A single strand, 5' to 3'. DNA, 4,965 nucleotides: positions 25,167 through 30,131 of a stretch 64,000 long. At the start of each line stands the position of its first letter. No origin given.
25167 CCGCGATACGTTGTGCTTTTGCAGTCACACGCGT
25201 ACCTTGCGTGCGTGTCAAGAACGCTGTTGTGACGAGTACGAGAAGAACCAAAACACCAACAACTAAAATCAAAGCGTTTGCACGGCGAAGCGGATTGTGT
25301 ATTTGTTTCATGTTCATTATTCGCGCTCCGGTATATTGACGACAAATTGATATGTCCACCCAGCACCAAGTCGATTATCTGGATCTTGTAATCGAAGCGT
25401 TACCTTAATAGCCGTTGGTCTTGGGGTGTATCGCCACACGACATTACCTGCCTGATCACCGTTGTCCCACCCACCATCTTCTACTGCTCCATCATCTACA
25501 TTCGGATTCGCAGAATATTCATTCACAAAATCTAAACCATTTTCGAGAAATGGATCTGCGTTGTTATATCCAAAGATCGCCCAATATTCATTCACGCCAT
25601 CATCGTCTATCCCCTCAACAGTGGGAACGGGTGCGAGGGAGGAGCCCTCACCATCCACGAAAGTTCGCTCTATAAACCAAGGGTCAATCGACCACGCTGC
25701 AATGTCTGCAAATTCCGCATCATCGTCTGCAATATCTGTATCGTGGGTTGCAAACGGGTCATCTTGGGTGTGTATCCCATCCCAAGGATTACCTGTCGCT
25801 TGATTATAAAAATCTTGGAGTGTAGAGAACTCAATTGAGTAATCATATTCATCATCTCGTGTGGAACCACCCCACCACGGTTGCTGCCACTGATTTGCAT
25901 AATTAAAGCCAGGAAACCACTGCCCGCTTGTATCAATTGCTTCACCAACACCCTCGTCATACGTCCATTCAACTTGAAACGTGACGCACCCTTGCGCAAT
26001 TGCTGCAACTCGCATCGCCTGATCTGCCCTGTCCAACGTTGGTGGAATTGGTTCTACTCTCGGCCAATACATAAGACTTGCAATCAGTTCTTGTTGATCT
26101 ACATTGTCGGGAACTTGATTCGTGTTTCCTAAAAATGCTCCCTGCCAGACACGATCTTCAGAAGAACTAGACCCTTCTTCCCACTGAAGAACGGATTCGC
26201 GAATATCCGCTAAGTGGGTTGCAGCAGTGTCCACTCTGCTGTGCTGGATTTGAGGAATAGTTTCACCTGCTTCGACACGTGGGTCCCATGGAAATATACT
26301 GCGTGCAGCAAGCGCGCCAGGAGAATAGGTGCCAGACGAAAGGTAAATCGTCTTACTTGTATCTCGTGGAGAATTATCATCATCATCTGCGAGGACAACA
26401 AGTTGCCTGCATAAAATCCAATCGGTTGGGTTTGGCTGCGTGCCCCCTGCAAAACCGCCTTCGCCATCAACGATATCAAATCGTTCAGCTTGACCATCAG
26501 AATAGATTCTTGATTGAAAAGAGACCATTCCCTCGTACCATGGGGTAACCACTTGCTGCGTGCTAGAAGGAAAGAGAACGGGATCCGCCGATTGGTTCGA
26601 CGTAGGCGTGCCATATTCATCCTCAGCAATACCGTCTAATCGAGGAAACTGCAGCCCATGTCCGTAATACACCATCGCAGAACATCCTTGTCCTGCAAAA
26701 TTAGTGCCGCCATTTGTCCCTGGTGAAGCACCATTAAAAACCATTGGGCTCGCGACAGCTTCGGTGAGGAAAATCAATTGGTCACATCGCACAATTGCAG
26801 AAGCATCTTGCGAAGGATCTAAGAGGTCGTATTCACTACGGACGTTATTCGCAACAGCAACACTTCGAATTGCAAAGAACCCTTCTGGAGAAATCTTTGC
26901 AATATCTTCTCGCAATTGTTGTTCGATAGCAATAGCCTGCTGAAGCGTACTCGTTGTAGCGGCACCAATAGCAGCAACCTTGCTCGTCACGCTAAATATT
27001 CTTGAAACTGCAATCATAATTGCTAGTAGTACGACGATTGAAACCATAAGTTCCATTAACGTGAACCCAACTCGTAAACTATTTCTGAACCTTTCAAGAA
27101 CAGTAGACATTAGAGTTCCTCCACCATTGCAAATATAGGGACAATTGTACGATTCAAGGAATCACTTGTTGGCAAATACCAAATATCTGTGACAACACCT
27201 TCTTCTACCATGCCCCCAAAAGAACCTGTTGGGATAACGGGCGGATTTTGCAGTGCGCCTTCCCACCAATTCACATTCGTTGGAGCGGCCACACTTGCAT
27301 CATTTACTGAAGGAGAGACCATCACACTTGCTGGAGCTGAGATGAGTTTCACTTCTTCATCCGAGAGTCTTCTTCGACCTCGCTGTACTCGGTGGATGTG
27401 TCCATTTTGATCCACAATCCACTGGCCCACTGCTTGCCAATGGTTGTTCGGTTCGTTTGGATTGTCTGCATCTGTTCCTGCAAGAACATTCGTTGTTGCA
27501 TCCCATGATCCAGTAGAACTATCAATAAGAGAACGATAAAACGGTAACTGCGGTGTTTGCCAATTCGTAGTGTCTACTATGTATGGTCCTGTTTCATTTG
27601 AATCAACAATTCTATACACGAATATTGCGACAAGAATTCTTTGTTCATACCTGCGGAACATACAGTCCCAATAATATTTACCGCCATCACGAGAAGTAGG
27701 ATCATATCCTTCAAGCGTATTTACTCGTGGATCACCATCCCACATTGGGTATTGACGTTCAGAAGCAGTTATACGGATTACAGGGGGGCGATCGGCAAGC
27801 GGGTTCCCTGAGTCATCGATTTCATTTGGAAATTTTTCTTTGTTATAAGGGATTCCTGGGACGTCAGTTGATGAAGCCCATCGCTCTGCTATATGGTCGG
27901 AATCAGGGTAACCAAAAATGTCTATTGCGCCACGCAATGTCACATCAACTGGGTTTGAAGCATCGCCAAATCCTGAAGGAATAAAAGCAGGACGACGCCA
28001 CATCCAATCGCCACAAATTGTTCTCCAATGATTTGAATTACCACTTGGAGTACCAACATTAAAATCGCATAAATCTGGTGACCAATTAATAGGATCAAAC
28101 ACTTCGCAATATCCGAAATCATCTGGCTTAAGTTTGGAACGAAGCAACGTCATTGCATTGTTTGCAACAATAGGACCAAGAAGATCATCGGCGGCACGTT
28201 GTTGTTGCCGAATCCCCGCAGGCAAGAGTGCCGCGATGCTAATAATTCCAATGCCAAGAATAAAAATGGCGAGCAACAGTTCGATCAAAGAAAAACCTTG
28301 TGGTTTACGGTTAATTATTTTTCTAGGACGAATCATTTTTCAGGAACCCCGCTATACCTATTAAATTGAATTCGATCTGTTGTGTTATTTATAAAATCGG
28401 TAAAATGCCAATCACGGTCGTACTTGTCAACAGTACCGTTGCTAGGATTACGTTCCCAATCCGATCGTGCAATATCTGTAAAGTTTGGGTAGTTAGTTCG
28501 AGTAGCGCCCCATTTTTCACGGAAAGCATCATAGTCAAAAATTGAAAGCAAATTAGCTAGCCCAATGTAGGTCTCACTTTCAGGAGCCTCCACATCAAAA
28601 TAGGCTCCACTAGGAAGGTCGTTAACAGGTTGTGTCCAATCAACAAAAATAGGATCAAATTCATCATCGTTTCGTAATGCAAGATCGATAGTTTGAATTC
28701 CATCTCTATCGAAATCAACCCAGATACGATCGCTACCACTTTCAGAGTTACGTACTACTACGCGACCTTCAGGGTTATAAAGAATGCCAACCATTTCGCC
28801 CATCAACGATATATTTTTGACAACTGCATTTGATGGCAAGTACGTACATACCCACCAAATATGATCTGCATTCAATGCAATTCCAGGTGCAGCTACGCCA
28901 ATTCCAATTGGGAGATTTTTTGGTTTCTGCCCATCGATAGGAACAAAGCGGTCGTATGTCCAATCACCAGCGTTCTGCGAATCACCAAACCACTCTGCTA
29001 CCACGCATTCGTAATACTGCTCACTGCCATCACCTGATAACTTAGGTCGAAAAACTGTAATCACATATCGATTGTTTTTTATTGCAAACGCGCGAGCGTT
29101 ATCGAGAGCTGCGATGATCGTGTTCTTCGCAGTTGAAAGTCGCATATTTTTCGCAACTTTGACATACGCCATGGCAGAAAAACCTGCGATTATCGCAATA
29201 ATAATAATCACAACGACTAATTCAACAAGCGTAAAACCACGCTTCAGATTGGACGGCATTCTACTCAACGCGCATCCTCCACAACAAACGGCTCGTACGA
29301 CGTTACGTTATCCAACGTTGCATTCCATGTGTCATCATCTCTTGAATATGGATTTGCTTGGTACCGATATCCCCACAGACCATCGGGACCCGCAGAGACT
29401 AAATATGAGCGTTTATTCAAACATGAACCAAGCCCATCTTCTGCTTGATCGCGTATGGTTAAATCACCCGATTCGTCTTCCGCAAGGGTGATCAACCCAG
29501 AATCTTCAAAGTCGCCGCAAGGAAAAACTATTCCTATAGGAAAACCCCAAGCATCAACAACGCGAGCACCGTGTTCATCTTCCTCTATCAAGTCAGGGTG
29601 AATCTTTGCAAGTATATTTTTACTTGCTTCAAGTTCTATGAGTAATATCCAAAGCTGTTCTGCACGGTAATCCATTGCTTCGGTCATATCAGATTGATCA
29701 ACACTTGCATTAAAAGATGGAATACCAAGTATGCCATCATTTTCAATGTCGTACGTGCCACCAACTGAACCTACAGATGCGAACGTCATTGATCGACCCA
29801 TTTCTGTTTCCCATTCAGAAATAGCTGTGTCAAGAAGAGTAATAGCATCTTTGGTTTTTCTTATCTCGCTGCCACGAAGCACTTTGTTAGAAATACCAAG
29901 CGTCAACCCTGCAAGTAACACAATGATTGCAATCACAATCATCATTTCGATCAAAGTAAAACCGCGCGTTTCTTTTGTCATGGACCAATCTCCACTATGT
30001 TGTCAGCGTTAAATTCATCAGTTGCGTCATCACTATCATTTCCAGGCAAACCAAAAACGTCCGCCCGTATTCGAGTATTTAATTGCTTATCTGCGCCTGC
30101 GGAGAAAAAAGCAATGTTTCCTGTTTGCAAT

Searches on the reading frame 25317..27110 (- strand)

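Call 5: search_protein_families(library=pfam, proteins=[window:25317-27110:-], max_evalue=0.01)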
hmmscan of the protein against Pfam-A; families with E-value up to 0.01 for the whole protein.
window:25317-27110:- (597 aa): 0 families

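Call 6: search_protein_families(library=ncbifam, proteins=[window:25317-27110:-], max_evalue=0.01)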
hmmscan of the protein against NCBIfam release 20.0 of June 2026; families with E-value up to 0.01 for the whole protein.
window:25317-27110:- (597 aa): 1 family
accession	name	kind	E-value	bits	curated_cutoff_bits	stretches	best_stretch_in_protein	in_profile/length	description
NF041002.1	pilin_ComGF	equivalog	0.0065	16.7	80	1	15-47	3-35/139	competence type IV pilus minor pilin ComGF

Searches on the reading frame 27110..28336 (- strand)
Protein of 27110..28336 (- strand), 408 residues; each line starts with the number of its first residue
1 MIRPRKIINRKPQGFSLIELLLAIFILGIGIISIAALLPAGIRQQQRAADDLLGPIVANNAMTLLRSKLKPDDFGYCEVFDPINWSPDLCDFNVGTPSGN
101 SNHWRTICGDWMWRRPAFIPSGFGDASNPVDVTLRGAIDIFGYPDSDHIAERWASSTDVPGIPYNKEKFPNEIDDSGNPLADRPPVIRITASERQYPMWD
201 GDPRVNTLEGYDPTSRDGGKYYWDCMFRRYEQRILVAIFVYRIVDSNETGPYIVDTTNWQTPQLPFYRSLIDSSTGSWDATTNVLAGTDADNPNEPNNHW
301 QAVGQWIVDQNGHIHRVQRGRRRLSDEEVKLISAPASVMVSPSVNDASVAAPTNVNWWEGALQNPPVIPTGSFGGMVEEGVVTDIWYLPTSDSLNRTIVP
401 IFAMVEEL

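Call 5: search_protein_families(library=pfam, proteins=[window:27110-28336:-], max_evalue=0.01)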
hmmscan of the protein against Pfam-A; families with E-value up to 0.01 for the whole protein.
window:27110-28336:- (408 aa): 1 family
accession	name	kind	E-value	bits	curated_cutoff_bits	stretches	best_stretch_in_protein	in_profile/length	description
PF07963.17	N_methyl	-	8.3e-07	28.8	21.2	1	10-34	2-26/27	Prokaryotic N-terminal methylation motif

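Call 6: search_protein_families(library=ncbifam, proteins=[window:27110-28336:-], max_evalue=0.01)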
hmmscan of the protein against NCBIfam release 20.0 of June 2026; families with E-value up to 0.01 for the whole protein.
window:27110-28336:- (408 aa): 5 families
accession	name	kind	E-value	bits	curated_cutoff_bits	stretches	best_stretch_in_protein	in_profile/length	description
TIGR02523.1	type_IV_pilV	equivalog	6.4e-08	33.2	52.2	1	13-68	2-57/139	type IV pilus modification protein PilV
NF007848.0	PRK10557.1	equivalog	0.001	18.4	120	1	8-65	6-63/192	prepilin peptidase-dependent protein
TIGR01707.1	gspI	equivalog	0.0015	19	44.35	1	14-73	1-60/101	type II secretion system minor pseudopilin GspI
TIGR02532.1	IV_pilin_GFxxxE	domain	0.0017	18.1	16.3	1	13-31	2-20/24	prepilin-type N-terminal cleavage/methylation domain-containing protein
TIGR01708.2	typeII_sec_gspH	equivalog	0.0058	16.6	80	0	13-49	2-37/169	type II secretion system minor pseudopilin GspH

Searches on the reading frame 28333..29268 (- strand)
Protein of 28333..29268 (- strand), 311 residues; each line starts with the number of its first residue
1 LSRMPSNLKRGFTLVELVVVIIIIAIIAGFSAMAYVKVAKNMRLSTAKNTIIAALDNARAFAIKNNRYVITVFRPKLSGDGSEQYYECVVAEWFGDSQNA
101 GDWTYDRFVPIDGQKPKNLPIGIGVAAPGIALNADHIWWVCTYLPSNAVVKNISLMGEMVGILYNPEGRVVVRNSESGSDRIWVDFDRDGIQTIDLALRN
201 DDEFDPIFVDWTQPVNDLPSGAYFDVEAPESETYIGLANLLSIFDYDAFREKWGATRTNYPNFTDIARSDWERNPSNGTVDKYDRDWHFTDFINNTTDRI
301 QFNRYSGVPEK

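Call 5: search_protein_families(library=pfam, proteins=[window:28333-29268:-], max_evalue=0.01)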
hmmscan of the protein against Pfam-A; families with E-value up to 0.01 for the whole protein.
window:28333-29268:- (311 aa): 1 family
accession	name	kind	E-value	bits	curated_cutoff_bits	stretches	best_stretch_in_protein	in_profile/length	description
PF07963.17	N_methyl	-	3.1e-07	30.1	21.2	1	9-30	4-25/27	Prokaryotic N-terminal methylation motif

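Call 6: search_protein_families(library=ncbifam, proteins=[window:28333-29268:-], max_evalue=0.01)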
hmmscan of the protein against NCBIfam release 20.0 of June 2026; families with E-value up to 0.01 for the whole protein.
window:28333-29268:- (311 aa): 9 families
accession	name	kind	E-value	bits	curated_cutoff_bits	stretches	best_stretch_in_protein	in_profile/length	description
TIGR02596.1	TIGR02596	subfamily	9e-10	38.9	70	1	12-70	1-59/196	Verru_Chthon cassette protein D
TIGR01708.2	typeII_sec_gspH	equivalog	8.8e-08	32.3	80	1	10-68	2-60/169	type II secretion system minor pseudopilin GspH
TIGR02532.1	IV_pilin_GFxxxE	domain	4.8e-07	29.3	16.3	1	9-30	1-22/24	prepilin-type N-terminal cleavage/methylation domain-containing protein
NF041775.1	typeIV_PilA_Myxo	equivalog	1.5e-06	28.3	400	1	9-69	10-70/214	type IV pilin protein PilA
NF007800.0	PRK10506.1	equivalog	3.8e-06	26.8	158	1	8-70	7-69/163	prepilin peptidase-dependent protein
NF047827.1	T3SSXpsH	equivalog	7.6e-06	25.8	160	1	10-67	1-61/145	type II secretion system protein XpsH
NF007862.0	PRK10574.1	equivalog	6.7e-05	23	138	1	9-48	4-43/145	prepilin peptidase-dependent pilin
TIGR01710.1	typeII_sec_gspG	equivalog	8.6e-05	22.6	88.85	1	10-58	1-48/134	type II secretion system major pseudopilin GspG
NF040982.1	ComGD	equivalog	0.0027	18.1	70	1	9-75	1-67/139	competence type IV pilus minor pilin ComGD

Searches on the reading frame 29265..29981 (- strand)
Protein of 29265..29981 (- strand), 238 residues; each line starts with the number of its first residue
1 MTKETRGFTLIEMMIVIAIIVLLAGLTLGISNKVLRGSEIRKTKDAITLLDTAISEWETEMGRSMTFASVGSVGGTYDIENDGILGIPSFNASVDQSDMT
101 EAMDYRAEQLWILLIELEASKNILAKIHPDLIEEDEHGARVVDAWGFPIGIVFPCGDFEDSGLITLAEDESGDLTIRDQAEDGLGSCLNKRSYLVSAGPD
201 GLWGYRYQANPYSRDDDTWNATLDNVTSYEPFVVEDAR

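Call 5: search_protein_families(library=pfam, proteins=[window:29265-29981:-], max_evalue=0.01)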
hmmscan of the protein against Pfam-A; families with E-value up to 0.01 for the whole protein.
window:29265-29981:- (238 aa): 1 family
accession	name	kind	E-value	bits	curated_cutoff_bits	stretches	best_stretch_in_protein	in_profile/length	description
PF07963.17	N_methyl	-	5e-07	29.5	21.2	1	6-26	5-25/27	Prokaryotic N-terminal methylation motif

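Call 6: search_protein_families(library=ncbifam, proteins=[window:29265-29981:-], max_evalue=0.01)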
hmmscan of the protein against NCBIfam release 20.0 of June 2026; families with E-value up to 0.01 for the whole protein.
window:29265-29981:- (238 aa): 12 families
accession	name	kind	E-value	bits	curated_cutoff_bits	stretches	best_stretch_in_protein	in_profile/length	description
NF041013.1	T4P_ComGE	equivalog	1.8e-07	31.2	49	1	3-60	1-59/83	competence type IV pilus minor pilin ComGE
TIGR02532.1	IV_pilin_GFxxxE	domain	4.1e-07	29.6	16.3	1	6-28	2-24/24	prepilin-type N-terminal cleavage/methylation domain-containing protein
TIGR01708.2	typeII_sec_gspH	equivalog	6.5e-06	26.2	80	1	6-28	2-24/169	type II secretion system minor pseudopilin GspH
TIGR01710.1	typeII_sec_gspG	equivalog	6.7e-06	26.2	88.85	1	6-62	1-57/134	type II secretion system major pseudopilin GspG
NF007862.0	PRK10574.1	equivalog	1.1e-05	25.6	138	1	4-36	3-35/145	prepilin peptidase-dependent pilin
NF041775.1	typeIV_PilA_Myxo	equivalog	1.4e-05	25.1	400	1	5-68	10-73/214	type IV pilin protein PilA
TIGR01711.1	gspJ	equivalog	4.9e-05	23.2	64.85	1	6-54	1-50/192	type II secretion system minor pseudopilin GspJ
NF040999.1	pilin_ComGC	equivalog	7.8e-05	22.8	75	1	6-36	2-30/84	competence type IV pilus major pilin ComGC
TIGR02596.1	TIGR02596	subfamily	0.00012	22.3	70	1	8-42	1-35/196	Verru_Chthon cassette protein D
NF040982.1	ComGD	equivalog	0.0011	19.4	70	1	6-33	2-29/139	competence type IV pilus minor pilin ComGD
NF007800.0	PRK10506.1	equivalog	0.0026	17.6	158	1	2-25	5-28/163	prepilin peptidase-dependent protein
NF041002.1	pilin_ComGF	equivalog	0.0078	16.4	80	0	6-33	2-29/139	competence type IV pilus minor pilin ComGF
